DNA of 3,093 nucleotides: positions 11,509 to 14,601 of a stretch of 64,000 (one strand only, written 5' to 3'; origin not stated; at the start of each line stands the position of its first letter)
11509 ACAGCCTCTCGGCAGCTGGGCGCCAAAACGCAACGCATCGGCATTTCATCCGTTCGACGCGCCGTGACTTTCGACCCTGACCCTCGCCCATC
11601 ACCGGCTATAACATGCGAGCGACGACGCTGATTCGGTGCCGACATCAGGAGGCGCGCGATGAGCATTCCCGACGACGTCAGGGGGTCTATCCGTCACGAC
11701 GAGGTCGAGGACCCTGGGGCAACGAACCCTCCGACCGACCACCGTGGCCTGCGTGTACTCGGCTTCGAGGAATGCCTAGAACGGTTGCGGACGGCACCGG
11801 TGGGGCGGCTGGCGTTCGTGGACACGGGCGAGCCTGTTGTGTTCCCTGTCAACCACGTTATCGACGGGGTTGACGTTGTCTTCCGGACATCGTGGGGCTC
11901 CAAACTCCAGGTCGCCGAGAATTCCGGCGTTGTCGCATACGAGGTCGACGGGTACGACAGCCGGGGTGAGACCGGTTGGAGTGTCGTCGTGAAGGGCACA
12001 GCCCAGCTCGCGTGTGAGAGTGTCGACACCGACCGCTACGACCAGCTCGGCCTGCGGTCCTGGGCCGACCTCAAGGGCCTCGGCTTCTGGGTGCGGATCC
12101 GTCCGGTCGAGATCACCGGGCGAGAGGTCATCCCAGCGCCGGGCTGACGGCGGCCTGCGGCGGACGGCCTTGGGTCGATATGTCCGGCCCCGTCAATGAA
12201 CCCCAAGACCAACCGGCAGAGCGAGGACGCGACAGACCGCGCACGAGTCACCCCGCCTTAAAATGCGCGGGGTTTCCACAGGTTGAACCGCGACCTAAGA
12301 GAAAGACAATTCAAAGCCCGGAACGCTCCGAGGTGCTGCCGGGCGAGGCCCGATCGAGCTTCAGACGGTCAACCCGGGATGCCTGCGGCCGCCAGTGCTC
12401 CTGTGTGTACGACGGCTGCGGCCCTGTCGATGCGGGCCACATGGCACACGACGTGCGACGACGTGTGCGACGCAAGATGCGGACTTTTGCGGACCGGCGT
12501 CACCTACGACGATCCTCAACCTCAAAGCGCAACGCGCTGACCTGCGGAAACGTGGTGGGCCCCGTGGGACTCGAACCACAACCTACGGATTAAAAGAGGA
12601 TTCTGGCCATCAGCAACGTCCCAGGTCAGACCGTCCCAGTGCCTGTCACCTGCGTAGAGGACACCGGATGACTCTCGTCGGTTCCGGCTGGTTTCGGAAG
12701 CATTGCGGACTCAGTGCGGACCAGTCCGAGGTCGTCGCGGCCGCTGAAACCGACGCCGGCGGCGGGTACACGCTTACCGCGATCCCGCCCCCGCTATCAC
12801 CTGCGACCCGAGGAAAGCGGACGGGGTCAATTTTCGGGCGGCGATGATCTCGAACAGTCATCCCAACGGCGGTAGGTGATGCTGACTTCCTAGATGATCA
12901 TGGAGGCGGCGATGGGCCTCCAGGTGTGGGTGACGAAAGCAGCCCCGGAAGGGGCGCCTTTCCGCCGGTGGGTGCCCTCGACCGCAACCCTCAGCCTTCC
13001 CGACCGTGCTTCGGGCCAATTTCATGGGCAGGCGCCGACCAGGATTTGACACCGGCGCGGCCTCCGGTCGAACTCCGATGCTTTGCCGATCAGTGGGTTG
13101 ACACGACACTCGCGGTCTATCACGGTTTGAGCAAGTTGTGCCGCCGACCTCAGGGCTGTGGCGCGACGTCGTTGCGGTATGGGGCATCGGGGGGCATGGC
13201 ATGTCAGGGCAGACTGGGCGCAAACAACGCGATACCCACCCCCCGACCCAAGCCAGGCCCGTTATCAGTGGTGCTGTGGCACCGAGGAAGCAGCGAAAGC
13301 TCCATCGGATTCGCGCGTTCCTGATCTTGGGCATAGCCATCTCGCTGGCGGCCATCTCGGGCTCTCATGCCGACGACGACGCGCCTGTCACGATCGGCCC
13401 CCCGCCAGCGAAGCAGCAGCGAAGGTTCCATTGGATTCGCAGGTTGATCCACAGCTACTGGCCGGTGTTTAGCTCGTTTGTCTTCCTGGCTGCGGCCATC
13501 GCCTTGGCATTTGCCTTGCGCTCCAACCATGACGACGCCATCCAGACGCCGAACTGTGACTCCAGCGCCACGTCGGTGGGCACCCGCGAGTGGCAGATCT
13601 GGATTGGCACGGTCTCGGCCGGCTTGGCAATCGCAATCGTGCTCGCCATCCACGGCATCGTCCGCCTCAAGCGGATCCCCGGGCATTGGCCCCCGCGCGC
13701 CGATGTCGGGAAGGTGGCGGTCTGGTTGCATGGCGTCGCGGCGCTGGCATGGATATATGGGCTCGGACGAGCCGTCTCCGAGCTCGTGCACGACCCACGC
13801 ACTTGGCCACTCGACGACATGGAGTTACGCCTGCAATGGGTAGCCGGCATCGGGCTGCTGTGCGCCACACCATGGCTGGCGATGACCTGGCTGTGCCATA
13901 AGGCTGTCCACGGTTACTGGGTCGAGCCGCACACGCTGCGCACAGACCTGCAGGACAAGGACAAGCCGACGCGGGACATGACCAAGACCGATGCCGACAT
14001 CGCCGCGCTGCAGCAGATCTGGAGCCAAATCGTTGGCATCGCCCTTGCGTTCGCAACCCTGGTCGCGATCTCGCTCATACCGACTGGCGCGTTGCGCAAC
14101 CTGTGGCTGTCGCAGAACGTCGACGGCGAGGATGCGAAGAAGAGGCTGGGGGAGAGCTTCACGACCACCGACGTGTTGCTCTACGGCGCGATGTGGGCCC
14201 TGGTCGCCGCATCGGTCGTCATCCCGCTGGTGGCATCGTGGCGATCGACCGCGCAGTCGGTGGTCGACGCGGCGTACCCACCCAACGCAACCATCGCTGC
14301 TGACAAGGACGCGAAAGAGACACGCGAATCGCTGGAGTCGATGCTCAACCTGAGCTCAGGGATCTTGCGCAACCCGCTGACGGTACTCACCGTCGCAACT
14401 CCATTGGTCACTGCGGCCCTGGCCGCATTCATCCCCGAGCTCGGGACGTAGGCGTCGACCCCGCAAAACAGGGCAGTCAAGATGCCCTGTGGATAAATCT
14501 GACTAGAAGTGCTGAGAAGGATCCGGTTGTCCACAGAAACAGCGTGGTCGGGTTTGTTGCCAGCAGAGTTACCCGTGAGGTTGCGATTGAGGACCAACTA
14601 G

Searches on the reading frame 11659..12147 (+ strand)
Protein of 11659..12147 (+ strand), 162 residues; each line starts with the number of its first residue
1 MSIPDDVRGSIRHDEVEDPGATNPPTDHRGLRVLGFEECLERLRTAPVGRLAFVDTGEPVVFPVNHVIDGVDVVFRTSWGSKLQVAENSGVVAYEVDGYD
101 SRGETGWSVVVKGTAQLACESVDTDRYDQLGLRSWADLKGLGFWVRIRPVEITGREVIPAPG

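Call 3: search_protein_families(library=pfam, proteins=[window:11659-12147:+], max_evalue=0.01)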
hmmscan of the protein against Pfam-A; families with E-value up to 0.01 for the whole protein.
window:11659-12147:+ (162 aa): 2 families
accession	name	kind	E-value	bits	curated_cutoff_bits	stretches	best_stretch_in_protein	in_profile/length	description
PF12900.13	Pyridox_ox_2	-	1.1e-26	93.9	27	1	37-155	3-139/140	Pyridoxamine 5'-phosphate oxidase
PF01243.27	PNPOx_N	-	0.00061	20.6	28.1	1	37-120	3-78/120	Pyridoxamine 5'-phosphate oxidase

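Call 4: search_protein_families(library=ncbifam, proteins=[window:11659-12147:+], max_evalue=0.01)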
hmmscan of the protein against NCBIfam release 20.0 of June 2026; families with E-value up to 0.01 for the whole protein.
window:11659-12147:+ (162 aa): 1 family
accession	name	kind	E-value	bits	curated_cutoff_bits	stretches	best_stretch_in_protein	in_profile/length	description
TIGR03666.1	Rv2061_F420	subfamily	9.2e-05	22.1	84.9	1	52-128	19-92/132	PPOX class F420-dependent oxidoreductase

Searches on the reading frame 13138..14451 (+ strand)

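Call 3: search_protein_families(library=pfam, proteins=[window:13138-14451:+], max_evalue=0.01)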
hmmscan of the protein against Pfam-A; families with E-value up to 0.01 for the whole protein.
window:13138-14451:+ (437 aa): 1 family
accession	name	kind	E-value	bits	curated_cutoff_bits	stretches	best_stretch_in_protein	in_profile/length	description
PF04133.19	Vps55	-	0.0028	18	24.6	1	103-175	21-90/120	Vacuolar protein sorting 55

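Call 4: search_protein_families(library=ncbifam, proteins=[window:13138-14451:+], max_evalue=0.01)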
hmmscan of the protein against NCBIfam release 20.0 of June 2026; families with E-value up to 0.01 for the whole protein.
window:13138-14451:+ (437 aa): 0 families
